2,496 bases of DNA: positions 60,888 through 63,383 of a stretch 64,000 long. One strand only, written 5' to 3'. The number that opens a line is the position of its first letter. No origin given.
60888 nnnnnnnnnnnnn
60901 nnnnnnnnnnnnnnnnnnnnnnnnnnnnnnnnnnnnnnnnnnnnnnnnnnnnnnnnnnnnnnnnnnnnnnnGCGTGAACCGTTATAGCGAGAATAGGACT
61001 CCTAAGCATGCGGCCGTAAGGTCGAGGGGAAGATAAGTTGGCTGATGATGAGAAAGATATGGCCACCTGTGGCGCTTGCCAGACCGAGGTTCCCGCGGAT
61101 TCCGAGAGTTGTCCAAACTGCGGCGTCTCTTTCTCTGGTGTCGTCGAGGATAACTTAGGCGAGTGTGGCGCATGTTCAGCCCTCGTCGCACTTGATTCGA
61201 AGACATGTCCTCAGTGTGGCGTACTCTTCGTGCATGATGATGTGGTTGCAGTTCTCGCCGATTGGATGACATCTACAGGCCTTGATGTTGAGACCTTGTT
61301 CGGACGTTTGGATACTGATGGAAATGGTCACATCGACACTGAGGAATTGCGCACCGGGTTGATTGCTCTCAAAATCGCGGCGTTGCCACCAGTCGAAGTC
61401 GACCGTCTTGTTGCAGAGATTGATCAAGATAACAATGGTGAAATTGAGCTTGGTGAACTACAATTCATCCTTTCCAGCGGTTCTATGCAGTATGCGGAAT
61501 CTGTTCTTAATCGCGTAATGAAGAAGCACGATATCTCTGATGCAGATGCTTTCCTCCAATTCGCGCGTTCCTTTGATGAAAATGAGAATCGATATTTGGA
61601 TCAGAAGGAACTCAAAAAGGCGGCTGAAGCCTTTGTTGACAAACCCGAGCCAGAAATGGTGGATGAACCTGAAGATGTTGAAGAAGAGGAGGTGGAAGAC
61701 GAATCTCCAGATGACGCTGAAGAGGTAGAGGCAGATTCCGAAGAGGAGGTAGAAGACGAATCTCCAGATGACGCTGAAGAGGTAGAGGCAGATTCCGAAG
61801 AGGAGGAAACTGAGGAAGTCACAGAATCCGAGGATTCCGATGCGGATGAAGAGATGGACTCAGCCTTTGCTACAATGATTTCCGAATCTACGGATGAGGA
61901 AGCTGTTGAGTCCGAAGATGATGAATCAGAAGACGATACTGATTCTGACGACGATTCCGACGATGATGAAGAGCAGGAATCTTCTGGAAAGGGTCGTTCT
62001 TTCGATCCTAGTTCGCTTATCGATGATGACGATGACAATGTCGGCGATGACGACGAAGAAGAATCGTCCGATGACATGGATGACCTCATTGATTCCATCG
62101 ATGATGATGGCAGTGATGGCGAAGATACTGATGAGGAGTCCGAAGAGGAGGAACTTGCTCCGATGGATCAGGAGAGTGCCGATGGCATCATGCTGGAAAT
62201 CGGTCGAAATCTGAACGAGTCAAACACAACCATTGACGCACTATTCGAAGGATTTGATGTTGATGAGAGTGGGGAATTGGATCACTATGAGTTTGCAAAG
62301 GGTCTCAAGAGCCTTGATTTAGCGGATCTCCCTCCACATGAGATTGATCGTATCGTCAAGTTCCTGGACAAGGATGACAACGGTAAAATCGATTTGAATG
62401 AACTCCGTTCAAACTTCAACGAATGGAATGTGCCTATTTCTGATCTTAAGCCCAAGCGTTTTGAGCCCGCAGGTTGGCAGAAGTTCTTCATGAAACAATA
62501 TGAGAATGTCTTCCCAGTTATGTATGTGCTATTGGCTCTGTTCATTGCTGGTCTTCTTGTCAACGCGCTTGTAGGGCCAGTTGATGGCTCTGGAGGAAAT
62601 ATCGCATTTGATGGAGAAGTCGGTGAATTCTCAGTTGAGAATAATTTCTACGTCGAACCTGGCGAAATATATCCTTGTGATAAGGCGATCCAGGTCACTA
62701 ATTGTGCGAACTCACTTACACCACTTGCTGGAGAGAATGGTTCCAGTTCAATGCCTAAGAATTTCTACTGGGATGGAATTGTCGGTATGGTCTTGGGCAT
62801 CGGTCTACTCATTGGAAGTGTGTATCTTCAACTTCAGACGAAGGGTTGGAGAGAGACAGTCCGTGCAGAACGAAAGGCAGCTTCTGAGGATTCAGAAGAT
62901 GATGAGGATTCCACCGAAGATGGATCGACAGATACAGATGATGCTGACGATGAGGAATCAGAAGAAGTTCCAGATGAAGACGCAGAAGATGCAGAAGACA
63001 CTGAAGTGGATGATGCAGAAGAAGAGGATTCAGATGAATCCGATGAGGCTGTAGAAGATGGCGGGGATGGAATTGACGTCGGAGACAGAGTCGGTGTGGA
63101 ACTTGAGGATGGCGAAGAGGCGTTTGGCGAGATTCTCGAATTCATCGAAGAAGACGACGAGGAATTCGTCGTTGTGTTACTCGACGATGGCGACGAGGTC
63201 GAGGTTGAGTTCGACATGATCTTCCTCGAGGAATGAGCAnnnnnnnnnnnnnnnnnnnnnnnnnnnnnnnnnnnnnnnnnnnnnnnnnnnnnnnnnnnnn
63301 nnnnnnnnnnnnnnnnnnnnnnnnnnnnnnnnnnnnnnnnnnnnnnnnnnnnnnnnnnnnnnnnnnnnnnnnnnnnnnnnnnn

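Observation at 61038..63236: Conserved zinc-ribbon + EF-hand-pair module shared by two large membrane proteins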

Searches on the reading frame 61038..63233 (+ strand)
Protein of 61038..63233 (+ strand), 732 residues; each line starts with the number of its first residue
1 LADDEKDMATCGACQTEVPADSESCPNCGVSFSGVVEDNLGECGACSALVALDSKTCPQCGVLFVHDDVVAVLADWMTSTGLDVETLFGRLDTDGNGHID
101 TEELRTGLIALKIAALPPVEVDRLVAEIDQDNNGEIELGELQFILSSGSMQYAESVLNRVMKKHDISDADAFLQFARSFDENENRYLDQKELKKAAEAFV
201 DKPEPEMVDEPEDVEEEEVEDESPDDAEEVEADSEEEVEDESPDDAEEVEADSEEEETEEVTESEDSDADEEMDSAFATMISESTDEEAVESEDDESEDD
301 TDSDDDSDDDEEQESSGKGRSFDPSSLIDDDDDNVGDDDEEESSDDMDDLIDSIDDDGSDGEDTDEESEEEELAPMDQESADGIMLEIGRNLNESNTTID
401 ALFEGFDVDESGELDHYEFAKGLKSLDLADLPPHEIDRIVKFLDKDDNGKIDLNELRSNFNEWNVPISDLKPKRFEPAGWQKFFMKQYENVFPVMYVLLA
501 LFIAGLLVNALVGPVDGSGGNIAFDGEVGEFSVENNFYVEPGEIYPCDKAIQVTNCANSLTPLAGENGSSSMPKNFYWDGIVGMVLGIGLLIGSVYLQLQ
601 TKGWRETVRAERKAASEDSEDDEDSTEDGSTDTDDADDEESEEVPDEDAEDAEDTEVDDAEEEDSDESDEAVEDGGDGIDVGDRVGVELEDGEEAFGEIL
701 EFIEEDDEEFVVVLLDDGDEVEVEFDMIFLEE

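Call 4: search_protein_families(library=pfam, proteins=[window:61038-63233:+], max_evalue=0.1)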
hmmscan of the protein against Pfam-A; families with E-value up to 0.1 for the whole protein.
window:61038-63233:+ (732 aa): 11 families
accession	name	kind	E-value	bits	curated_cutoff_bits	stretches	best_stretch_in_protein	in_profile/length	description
PF13405.12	EF-hand_6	-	9.4e-20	68.8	25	3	86-110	4-28/30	EF-hand domain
PF00036.39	EF-hand_1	-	3.4e-16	57.9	25.4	4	84-109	2-27/29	EF hand domain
PF13499.12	EF-hand_7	-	2.6e-13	50.5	30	3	85-141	5-62/67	EF-hand domain pair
PF13833.12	EF-hand_8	-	1.4e-09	38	28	2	96-138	2-44/54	EF-hand domain pair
PF13202.12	EF-hand_5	-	9.5e-09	34.8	25.9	1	86-106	3-23/25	EF hand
PF12773.13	DZR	-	8.4e-07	29.5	27.3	1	11-61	1-45/45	Double zinc ribbon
PF10571.15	UPF0547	-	0.00015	22.3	29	1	10-33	2-25/26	Uncharacterised protein family UPF0547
PF17032.10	Zn_ribbon_15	-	0.0023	19.1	28.9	0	7-29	51-73/73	zinc-ribbon family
PF18912.6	DZR_2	-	0.0034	17.6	27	1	5-46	18-55/56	Double zinc ribbon domain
PF13240.11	Zn_Ribbon_1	-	0.0051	17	25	1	11-29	2-20/23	zinc-ribbon domain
PF13248.11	Zn_ribbon_3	-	0.098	12.6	27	0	42-62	4-24/26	zinc-ribbon domain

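Call 34: predict_structure(alignment_id=A2)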
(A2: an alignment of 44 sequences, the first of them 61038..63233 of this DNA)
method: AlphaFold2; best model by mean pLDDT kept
length: 732 residues; sequences in the alignment: 44
mean_pLDDT: 66.8   pTM: 0.32
mean pLDDT of the five models: 66.8, 66.7, 66.4, 66.0, 65.4
residues with pLDDT >= 90: 97; 70-90: 302; 50-70: 91; < 50: 242
segments of 3 or more residues with pLDDT < 50: 1-4, 210-218, 220-223, 225-248, 250-272, 274-346, 348-369, 467-473, 562-566, 568-574, 622-644, 646-679
pLDDT, mean of each block of 10 residues (from residue 1): 62 79 85 61 74 75 63 85 92 94 90 73 85 92 75 82 95 92 81 96 67 45 47 42 44 43 39 42 38 38 43 39 38 39 43 39 42 75 78 78 83 89 76 83 89 84 56 66 82 83 78 59 80 82 74 55 45 53 78 83 80 70 41 40 42 39 37 40 79 89 81 92 86 48
secondary structure, 60 per line:
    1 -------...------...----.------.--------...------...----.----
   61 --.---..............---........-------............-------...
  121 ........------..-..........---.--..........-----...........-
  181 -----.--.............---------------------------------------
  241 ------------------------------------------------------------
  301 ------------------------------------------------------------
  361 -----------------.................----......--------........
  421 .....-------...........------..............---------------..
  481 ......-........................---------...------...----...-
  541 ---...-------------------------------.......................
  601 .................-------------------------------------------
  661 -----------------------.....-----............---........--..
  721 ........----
elements in order (helices of 4 or more, strands of 3 or more residues): E8-10 E17-19 E40-42 E49-51 H67-80 H84-91 H101-110 H118-128 H138-147 H154-163 H169-179 H189-201 H378-394 H399-404 E413-415 H416-425 H433-443 E450-452 H453-463 H479-486 H488-511 E521-523 E530-532 E537-539 E544-546 H578-617 E684-688 E694-705 E709-716 E719-724 H725-728

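Call 41: fold_search(model_id=the predicted structure, library=pdb)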
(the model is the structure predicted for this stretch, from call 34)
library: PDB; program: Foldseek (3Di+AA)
matches with E <= 10: 936; with E <= 0.001: 1
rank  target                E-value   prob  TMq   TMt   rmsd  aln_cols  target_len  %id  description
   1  3mse                  9.8e-04  1.00  0.10  0.36  11.8       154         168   17  Crystal structure of C-terminal domain of PF110239. (released 2010-06-23)
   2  5ve9_A                2.1e-03  1.00  0.11  0.83   1.6        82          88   27  Structure of hACF7 EF1-EF2-GAR domains (released 2017-06-21)
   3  4zcu_A                2.2e-03  1.00  0.09  0.39  11.3       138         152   21  Structure of calcium-bound regulatory domain of the human ATP-Mg/Pi carrier in the P2 form (released 2015-07-22)
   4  3khe_A                3.4e-03  1.00  0.11  0.36  10.9       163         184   18  Crystal structure of the calcium-loaded calmodulin-like domain of the CDPK, 541.m00134 from toxoplasma gondii (released 2010-01-19)
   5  7n6g_5S               3.6e-03  1.00  0.08  0.35  13.1       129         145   19  C1 of central pair (released 2022-05-18)
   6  2obh_A                4.3e-03  1.00  0.09  0.37  11.3       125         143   20  Centrin-XPC peptide (released 2007-10-09)
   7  3l19_A                5.3e-03  0.99  0.10  0.29  12.4       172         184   17  Crystal structure of calcium binding domain of CpCDPK3, cgd5_820 (released 2009-12-22)
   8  7som_h                6.3e-03  1.00  0.10  0.13  13.1       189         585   14  Ciliary C2 central pair apparatus isolated from Chlamydomonas reinhardtii (released 2022-04-13)
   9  6yns_I                6.3e-03  0.99  0.10  0.38  11.1       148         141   20  CaM-P458 complex (crystal form 2) (released 2021-03-17)
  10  5ve9_B                6.6e-03  1.00  0.11  0.80   1.6        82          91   27  Structure of hACF7 EF1-EF2-GAR domains (released 2017-06-21)
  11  7u0u_A                6.6e-03  0.99  0.09  0.29  11.7       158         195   22  Crystal Structure of a Aspergillus fumigatus Calcineurin A - Calcineurin B fusion bound to FKBP12 and FK-506 (released 2022-08-03)
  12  3e3r_B                7.0e-03  1.00  0.11  0.39   6.2       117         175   24  Crystal structure and biochemical characterization of recombinant human calcyphosine delineates a novel EF-hand-contai (released 2008-08-26)
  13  1tnw_MODEL_1_A        7.0e-03  0.99  0.09  0.34  11.9       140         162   19  NMR SOLUTION STRUCTURE OF CALCIUM SATURATED SKELETAL MUSCLE TROPONIN C (released 1995-10-15)
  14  2w73_F                8.7e-03  1.00  0.09  0.39   8.7        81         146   28  High-resolution structure of the complex between calmodulin and a peptide from calcineurin A (released 2009-05-12)
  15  4zcv_D                9.2e-03  1.00  0.09  0.41  10.2       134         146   19  Structure of calcium-bound regulatory domain of the human ATP-Mg/Pi carrier in the P212121 form (released 2015-07-22)
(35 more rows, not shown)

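Call 65: search_protein_families(library=ncbifam, proteins=[window:61038-63233:+], max_evalue=0.01)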
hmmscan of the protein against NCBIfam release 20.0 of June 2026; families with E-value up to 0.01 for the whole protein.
window:61038-63233:+ (732 aa): 3 families
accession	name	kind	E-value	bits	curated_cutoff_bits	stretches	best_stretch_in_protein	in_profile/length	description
NF041410.1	XopAW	subfamily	1e-09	38.6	120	2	80-283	61-214/235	XopAW family type III secretion system calcium-binding effector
NF011149.0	PRK14559.1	equivalog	5.9e-08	31.9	374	1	8-247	1-149/642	serine/threonine phosphatase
NF049953.1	ribbon_DG_selen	exception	6.6e-06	26.1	130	1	3-32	142-171/172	zinc ribbon-containing (seleno)protein DG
